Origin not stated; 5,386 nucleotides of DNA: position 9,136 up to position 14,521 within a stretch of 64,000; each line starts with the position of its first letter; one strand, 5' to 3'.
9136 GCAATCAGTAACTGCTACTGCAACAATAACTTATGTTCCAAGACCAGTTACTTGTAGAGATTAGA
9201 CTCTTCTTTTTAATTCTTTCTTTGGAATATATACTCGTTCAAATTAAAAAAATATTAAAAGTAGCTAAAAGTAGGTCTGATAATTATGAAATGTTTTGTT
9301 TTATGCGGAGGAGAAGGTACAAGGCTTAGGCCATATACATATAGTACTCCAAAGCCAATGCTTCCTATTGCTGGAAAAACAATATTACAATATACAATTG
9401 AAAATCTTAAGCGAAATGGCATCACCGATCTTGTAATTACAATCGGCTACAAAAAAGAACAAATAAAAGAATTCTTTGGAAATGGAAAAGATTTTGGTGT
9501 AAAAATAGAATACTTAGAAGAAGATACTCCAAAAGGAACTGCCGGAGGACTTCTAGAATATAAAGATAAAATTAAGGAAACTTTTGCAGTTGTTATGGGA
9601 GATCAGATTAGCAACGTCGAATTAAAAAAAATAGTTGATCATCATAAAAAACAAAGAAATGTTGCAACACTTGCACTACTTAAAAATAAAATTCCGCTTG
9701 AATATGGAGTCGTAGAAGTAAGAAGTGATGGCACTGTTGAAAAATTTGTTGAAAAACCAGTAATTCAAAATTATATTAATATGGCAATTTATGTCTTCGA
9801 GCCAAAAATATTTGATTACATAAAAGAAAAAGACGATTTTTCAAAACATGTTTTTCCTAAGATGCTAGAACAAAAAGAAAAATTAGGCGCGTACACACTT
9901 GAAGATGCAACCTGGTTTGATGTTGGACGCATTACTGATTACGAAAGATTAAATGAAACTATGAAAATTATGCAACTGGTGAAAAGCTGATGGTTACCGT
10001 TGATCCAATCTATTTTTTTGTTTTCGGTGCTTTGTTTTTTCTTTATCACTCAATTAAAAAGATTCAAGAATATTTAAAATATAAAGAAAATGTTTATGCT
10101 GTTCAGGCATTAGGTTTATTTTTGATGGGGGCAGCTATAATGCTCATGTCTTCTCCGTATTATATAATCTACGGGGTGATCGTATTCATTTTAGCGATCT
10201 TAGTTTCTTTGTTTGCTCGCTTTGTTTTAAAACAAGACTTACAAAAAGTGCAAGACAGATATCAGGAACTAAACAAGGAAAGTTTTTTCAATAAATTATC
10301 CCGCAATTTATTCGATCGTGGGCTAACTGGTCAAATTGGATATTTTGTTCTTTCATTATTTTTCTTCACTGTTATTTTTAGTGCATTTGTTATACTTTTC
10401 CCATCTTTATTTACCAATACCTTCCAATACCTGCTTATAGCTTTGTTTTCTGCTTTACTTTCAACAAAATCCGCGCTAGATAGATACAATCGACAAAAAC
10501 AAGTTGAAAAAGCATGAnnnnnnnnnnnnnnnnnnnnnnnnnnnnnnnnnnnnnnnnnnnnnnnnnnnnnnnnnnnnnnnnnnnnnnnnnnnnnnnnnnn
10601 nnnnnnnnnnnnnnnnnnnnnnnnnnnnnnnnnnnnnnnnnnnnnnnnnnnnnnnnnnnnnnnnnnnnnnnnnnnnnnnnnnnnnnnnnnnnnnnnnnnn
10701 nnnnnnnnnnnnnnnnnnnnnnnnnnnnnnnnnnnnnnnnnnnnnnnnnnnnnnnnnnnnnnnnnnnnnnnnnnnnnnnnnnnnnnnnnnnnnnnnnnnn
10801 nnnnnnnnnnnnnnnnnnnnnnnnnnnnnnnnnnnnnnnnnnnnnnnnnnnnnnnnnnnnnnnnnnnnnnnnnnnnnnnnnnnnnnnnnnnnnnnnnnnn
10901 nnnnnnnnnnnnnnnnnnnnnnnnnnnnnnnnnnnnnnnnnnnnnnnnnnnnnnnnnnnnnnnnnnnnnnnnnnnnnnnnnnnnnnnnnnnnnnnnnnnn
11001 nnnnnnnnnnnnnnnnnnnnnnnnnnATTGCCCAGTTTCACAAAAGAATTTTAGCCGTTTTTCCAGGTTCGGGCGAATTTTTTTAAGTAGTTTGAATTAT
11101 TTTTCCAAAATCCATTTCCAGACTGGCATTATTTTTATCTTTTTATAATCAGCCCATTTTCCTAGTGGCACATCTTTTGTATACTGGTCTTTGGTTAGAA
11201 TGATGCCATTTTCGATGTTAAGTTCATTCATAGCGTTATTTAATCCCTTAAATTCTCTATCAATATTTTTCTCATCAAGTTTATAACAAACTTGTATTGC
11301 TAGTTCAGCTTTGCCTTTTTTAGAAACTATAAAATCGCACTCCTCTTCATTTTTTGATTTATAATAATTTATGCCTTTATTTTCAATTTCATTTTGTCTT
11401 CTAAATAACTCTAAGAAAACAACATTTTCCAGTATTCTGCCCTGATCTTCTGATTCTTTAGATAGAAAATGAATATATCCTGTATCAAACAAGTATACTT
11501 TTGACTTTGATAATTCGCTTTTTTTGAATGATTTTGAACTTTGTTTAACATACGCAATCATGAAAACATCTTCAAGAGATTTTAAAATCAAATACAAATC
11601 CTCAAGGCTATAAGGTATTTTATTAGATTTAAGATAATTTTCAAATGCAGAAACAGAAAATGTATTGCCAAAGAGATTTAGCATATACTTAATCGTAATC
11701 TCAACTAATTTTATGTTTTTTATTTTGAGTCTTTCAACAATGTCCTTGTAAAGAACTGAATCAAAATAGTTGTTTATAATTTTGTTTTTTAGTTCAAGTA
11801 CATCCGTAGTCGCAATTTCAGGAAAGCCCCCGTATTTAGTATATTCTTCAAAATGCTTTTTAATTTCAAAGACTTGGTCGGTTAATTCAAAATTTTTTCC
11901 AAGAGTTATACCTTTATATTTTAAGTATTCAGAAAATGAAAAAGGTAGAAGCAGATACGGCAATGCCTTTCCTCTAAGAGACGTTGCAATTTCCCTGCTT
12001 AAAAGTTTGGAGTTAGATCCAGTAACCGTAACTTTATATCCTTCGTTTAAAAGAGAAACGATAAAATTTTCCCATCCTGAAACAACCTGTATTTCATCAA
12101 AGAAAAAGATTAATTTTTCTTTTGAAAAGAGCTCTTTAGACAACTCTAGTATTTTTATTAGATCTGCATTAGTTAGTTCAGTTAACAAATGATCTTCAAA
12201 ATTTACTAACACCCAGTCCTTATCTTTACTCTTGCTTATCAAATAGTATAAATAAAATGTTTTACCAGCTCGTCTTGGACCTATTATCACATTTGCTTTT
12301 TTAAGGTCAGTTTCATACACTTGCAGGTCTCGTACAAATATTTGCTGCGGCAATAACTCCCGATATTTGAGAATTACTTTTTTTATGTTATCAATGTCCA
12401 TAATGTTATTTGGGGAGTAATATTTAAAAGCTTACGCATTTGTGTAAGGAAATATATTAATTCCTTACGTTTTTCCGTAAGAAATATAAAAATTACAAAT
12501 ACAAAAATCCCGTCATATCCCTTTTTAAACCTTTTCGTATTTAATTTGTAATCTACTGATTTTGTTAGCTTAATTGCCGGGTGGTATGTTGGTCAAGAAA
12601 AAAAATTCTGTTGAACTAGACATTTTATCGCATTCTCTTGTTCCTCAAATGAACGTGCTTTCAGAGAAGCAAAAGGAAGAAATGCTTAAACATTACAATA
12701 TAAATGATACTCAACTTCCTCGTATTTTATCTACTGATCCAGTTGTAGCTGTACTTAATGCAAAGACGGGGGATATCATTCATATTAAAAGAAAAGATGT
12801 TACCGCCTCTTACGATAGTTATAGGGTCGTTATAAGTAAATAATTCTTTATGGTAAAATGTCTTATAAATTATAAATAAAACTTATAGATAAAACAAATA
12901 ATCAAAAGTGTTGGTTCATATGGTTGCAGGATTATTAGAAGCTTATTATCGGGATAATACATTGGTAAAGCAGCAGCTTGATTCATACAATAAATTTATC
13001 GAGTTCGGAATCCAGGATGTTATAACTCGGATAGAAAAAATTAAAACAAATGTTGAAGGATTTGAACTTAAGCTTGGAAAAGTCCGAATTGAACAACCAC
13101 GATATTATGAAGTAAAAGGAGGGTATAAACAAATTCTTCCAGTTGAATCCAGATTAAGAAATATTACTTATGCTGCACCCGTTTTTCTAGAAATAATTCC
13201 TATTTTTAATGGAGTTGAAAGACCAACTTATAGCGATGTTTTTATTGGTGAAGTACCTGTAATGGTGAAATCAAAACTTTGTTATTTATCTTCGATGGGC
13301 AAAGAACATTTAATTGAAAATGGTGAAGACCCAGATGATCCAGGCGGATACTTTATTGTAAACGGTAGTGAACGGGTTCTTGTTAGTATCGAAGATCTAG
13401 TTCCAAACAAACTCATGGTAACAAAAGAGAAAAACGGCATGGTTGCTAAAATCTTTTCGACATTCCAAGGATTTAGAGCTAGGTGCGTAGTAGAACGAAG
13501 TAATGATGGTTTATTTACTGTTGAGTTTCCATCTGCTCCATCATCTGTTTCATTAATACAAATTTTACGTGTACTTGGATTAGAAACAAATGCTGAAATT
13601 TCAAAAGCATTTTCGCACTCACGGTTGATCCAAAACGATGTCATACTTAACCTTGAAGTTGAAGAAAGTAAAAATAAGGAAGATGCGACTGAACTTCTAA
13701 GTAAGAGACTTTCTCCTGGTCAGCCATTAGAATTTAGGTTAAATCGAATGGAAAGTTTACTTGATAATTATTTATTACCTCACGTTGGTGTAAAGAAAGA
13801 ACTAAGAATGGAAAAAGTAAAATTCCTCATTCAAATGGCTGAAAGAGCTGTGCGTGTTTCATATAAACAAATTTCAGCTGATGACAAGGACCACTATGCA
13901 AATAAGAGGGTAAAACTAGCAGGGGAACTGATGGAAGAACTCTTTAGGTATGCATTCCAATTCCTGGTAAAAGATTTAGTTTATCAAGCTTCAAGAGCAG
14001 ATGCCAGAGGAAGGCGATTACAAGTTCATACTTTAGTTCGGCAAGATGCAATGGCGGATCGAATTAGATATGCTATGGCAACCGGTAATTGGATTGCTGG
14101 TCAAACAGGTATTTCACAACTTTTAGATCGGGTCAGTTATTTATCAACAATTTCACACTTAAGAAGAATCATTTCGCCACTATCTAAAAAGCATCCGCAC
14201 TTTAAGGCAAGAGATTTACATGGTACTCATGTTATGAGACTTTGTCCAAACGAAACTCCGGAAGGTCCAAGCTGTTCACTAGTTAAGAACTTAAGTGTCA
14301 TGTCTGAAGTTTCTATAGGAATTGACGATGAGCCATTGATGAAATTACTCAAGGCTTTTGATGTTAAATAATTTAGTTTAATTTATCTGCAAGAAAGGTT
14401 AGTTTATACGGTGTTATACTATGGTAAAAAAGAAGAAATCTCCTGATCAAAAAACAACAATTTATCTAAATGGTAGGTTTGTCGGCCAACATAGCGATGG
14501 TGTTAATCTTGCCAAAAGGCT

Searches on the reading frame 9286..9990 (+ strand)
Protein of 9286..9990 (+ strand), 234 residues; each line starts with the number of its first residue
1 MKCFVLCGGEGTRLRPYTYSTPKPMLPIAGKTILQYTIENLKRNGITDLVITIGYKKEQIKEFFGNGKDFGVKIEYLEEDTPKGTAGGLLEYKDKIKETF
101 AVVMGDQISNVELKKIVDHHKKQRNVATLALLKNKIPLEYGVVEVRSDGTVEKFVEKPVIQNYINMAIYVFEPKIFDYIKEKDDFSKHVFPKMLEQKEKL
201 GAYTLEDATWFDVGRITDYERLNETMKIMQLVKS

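Call 5: search_protein_families(library=pfam, proteins=[window:9286-9990:+], max_evalue=0.1)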
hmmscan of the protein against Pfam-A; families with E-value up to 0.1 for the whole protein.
window:9286-9990:+ (234 aa): 4 families
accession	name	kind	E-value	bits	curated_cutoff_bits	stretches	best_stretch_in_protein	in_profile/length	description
PF00483.29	NTP_transferase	-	6.2e-54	183.6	21.2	1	4-225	3-241/245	Nucleotidyl transferase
PF12804.13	NTP_transf_3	-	3.4e-10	40.8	27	1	3-120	1-111/160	MobA-like NTP transferase domain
PF02348.25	CTP_transf_3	-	0.036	14.3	22.6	1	23-124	16-118/217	Cytidylyltransferase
PF08132.16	AdoMetDC_leader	-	0.07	13.4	25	0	135-154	19-38/51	S-adenosyl-l-methionine decarboxylase leader peptide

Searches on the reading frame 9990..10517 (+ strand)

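Call 5: search_protein_families(library=pfam, proteins=[window:9990-10517:+], max_evalue=0.1)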
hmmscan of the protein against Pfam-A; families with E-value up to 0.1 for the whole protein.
window:9990-10517:+ (175 aa): 5 families
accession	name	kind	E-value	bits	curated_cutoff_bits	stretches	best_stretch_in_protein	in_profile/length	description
PF14163.11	SieB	-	0.0079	16.2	26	1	56-105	31-80/147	Super-infection exclusion protein B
PF07332.16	Phage_holin_3_6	-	0.032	14.7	28.4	0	38-87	48-97/116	Putative Actinobacterial Holin-X, holin superfamily III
PF01292.26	Ni_hydr_CYTB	-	0.036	14.3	30.1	1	59-142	45-125/179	Prokaryotic cytochrome b561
PF20990.2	DUF2207_C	-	0.045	13.9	33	0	81-158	108-185/247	Predicted membrane protein (DUF2207) C-terminal domain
PF00664.28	ABC_membrane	-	0.061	13.4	28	0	36-95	121-180/274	ABC transporter transmembrane region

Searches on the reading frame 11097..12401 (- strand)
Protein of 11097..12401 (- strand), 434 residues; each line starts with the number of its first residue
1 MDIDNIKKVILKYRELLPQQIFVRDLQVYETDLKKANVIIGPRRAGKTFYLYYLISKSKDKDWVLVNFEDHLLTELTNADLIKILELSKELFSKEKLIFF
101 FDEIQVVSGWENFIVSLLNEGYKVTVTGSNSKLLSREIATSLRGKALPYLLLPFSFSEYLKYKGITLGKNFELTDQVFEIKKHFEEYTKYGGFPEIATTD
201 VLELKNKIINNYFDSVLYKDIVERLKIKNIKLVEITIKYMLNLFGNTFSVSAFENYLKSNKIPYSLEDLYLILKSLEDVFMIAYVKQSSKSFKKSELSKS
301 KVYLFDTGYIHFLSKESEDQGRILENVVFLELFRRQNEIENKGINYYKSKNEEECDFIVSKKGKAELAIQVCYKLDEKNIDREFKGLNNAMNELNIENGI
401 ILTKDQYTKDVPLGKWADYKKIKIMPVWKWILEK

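Call 5: search_protein_families(library=pfam, proteins=[window:11097-12401:-], max_evalue=0.1)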
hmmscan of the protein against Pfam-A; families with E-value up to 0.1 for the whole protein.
window:11097-12401:- (434 aa): 2 families
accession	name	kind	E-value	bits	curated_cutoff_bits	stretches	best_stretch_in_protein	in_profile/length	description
PF13173.12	AAA_14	-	5.5e-31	107.7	27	1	34-160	2-129/129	AAA domain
PF13635.12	DUF4143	-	6e-19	68.8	28.1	1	219-373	2-159/160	Domain of unknown function (DUF4143)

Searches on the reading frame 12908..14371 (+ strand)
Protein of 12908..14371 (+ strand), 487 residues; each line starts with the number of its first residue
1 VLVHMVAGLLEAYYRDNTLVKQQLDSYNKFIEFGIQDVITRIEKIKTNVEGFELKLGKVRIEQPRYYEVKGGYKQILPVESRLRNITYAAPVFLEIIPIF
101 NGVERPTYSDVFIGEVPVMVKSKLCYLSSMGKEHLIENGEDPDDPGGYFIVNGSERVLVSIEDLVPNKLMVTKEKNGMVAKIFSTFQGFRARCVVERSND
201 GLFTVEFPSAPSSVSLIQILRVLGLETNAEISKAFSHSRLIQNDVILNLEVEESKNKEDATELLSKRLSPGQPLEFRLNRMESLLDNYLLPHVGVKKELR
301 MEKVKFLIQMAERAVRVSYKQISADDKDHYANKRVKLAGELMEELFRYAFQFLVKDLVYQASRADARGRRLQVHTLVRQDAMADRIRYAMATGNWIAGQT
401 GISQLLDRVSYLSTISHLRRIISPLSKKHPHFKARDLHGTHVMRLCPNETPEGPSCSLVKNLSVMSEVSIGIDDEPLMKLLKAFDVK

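Call 23: search_protein_families(library=pfam, proteins=[window:12908-14371:+], max_evalue=0.001)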
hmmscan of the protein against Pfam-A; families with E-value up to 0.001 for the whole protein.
window:12908-14371:+ (487 aa): 3 families
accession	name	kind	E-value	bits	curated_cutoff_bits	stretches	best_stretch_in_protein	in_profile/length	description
PF04563.20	RNA_pol_Rpb2_1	-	2.4e-49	168.1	28.2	1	19-380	2-199/203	RNA polymerase beta subunit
PF04565.21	RNA_pol_Rpb2_3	-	1.8e-21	76.5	21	1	404-468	1-68/68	RNA polymerase Rpb2, domain 3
PF04561.19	RNA_pol_Rpb2_2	-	3.4e-16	59.9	21.7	1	172-336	8-190/190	RNA polymerase Rpb2, domain 2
